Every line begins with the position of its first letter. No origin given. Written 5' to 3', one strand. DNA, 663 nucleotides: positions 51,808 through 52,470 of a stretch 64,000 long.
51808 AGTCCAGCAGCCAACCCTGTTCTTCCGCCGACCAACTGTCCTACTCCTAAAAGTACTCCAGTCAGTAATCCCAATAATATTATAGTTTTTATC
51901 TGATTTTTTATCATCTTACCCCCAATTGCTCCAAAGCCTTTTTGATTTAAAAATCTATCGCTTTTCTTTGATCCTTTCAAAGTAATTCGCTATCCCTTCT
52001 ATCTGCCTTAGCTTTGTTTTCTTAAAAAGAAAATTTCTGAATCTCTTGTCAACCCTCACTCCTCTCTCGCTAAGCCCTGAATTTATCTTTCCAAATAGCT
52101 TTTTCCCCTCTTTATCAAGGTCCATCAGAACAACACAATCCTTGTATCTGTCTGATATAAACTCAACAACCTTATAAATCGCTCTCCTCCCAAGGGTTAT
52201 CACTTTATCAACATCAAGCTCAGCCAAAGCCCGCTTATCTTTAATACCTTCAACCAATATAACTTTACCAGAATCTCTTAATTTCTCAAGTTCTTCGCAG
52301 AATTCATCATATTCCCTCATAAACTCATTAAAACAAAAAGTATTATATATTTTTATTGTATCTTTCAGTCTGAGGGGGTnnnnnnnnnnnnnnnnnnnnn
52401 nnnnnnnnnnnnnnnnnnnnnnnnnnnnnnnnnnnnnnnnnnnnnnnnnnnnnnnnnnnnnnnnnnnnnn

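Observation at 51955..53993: Single-polypeptide primase (PriS fused to a PriL-CTD-like Fe-S domain) divergent from a small Toprim protein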

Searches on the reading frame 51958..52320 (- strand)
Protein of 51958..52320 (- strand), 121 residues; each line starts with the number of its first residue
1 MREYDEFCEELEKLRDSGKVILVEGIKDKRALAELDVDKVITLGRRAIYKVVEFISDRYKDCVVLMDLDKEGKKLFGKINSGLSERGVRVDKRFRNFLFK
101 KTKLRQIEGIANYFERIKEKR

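Call 3: search_protein_families(library=pfam, proteins=[window:51958-52320:-], max_evalue=1)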
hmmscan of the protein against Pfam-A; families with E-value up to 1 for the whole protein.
window:51958-52320:- (121 aa): 6 families
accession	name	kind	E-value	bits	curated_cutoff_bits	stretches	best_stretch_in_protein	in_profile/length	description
PF13155.12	Toprim_2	-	2.5e-05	25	22.1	1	21-91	1-74/88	Toprim-like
PF01751.28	Toprim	-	0.0067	17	23.1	1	20-75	2-72/96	Toprim domain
PF20469.4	OLD-like_TOPRIM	-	0.027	15.4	23.2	1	18-69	4-67/67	Overcoming lysogenization defect protein-like, TOPRIM domain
PF22969.3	Ig_NUP210_2nd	-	0.034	14.4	27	1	6-32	67-93/109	NUP210 Ig-like domain 2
PF13662.12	Toprim_4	-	0.049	14.3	25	1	19-90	2-81/85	Toprim domain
PF13362.12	Toprim_3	-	0.091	13.7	27.2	1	20-88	2-72/95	Toprim domain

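Call 4: search_protein_families(library=ncbifam, proteins=[window:51958-52320:-], max_evalue=1)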
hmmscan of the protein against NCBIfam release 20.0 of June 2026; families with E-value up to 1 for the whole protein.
window:51958-52320:- (121 aa): 7 families
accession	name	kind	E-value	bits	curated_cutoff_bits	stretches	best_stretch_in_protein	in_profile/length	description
NF003090.0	PRK04017.1-1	equivalog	1.6e-13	50.5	120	1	3-115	5-119/132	hypothetical protein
NF003094.0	PRK04017.1-5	equivalog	4.4e-13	49.4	124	1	6-115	12-124/128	hypothetical protein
NF003092.0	PRK04017.1-3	equivalog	5.8e-11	42.5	193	1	1-118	1-119/125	hypothetical protein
NF003091.0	PRK04017.1-2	equivalog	1.8e-08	34.3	129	1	5-119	22-139/151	hypothetical protein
NF003093.0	PRK04017.1-4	equivalog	1e-07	32.2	160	1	9-118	14-127/138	hypothetical protein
TIGR00334.1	5S_RNA_mat_M5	equivalog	0.00077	19.6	110.65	1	19-84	4-72/174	ribonuclease M5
TIGR01391.1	dnaG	equivalog_domain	0.014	14.3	283.6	1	10-87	249-327/414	DNA primase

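Call 11: find_homologous_proteins(query=window:51958-52320:-, max_evalue=0.001)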
Query window:51958-52320:- (121 aa): 114 proteins with E <= 0.001 among 137 candidates.
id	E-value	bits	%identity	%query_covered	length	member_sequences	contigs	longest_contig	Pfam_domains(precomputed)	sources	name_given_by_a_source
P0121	2.8e-69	248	100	100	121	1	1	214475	-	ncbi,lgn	-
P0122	3.9e-55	203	83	100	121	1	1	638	PF01751.29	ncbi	-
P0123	6.3e-55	202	83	100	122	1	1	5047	-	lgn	-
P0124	2.8e-43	164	69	98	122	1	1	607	PF13662.13,PF01751.29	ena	-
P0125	3.1e-43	164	67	98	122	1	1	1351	PF13662.13,PF01751.29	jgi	jgi:5S rRNA maturation endonuclease (ribonuclease M5)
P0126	7.6e-43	163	70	98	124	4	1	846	PF13662.13,PF01751.29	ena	-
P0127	1.1e-42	162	68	88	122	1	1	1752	PF13662.13,PF01751.29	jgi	jgi:5S rRNA maturation endonuclease (ribonuclease M5)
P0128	1.6e-40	155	69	88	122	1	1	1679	PF13662.13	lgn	-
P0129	2.7e-39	152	64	93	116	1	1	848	PF13662.13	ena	-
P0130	9.2e-38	147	62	97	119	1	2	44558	PF13662.13,PF01751.29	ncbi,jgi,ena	-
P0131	4.2e-37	145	59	93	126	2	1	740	PF13662.13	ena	-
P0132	2.4e-34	136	54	96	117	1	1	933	PF13662.13,PF01751.29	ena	-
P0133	6.1e-34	134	53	96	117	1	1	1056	PF13662.13,PF01751.29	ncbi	-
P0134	8.0e-33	131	57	88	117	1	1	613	PF13662.13,PF01751.29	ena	-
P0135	1.4e-32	130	61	94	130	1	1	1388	PF13662.13,PF01751.29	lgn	-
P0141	1.1e-31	127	55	96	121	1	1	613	PF13155.13,PF13662.13,PF01751.29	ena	-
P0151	9.0e-29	118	59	82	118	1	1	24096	PF13155.13,PF13662.13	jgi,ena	jgi:dTMP kinase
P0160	1.1e-26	111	48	96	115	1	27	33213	PF13155.13,PF13662.13,PF01751.29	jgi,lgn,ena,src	-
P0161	1.6e-26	110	53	90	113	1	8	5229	PF13155.13,PF13662.13,PF01751.29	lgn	-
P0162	4.6e-26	109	55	92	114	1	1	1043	PF13155.13,PF13662.13,PF01751.29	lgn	-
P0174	6.3e-25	105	53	87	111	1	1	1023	PF13155.13,PF13662.13,PF01751.29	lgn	-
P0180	2.9e-24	103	53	80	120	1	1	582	PF13155.13,PF13662.13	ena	-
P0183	5.9e-24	102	48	98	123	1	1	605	PF13155.13,PF01751.29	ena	-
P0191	2.1e-23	100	50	83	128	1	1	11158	PF13155.13,PF13662.13,PF01751.29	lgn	-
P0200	9.1e-23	98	49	88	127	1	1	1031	PF13155.13,PF01751.29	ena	-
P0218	6.1e-21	92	49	79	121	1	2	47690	PF13155.13,PF13662.13,PF01751.29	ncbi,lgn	-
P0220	1.2e-20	92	44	96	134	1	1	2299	PF13155.13,PF01751.29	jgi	jgi:5S rRNA maturation endonuclease (ribonuclease M5)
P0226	8.6e-20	89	46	93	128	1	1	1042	PF13155.13,PF01751.29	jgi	jgi:5S rRNA maturation endonuclease (ribonuclease M5)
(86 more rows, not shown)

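Call 12: search_solved_structures(query=window:51958-52320:-, max_evalue=10, show_alignments=3)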
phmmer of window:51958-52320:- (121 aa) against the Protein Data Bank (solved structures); distinct sequences matched with E-value up to 10: 4.
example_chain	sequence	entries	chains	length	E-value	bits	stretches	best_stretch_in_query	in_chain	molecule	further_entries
1t6t_1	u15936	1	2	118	6e-15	58.5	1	3-109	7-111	putative protein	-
2jss_B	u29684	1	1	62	0.096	16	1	23-55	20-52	Uncharacterized protein YER030W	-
6fsg_A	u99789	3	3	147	0.46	13.8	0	11-46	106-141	Flavodoxin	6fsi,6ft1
4nv1_C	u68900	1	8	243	0.47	13.8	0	25-76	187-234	Formyltransferase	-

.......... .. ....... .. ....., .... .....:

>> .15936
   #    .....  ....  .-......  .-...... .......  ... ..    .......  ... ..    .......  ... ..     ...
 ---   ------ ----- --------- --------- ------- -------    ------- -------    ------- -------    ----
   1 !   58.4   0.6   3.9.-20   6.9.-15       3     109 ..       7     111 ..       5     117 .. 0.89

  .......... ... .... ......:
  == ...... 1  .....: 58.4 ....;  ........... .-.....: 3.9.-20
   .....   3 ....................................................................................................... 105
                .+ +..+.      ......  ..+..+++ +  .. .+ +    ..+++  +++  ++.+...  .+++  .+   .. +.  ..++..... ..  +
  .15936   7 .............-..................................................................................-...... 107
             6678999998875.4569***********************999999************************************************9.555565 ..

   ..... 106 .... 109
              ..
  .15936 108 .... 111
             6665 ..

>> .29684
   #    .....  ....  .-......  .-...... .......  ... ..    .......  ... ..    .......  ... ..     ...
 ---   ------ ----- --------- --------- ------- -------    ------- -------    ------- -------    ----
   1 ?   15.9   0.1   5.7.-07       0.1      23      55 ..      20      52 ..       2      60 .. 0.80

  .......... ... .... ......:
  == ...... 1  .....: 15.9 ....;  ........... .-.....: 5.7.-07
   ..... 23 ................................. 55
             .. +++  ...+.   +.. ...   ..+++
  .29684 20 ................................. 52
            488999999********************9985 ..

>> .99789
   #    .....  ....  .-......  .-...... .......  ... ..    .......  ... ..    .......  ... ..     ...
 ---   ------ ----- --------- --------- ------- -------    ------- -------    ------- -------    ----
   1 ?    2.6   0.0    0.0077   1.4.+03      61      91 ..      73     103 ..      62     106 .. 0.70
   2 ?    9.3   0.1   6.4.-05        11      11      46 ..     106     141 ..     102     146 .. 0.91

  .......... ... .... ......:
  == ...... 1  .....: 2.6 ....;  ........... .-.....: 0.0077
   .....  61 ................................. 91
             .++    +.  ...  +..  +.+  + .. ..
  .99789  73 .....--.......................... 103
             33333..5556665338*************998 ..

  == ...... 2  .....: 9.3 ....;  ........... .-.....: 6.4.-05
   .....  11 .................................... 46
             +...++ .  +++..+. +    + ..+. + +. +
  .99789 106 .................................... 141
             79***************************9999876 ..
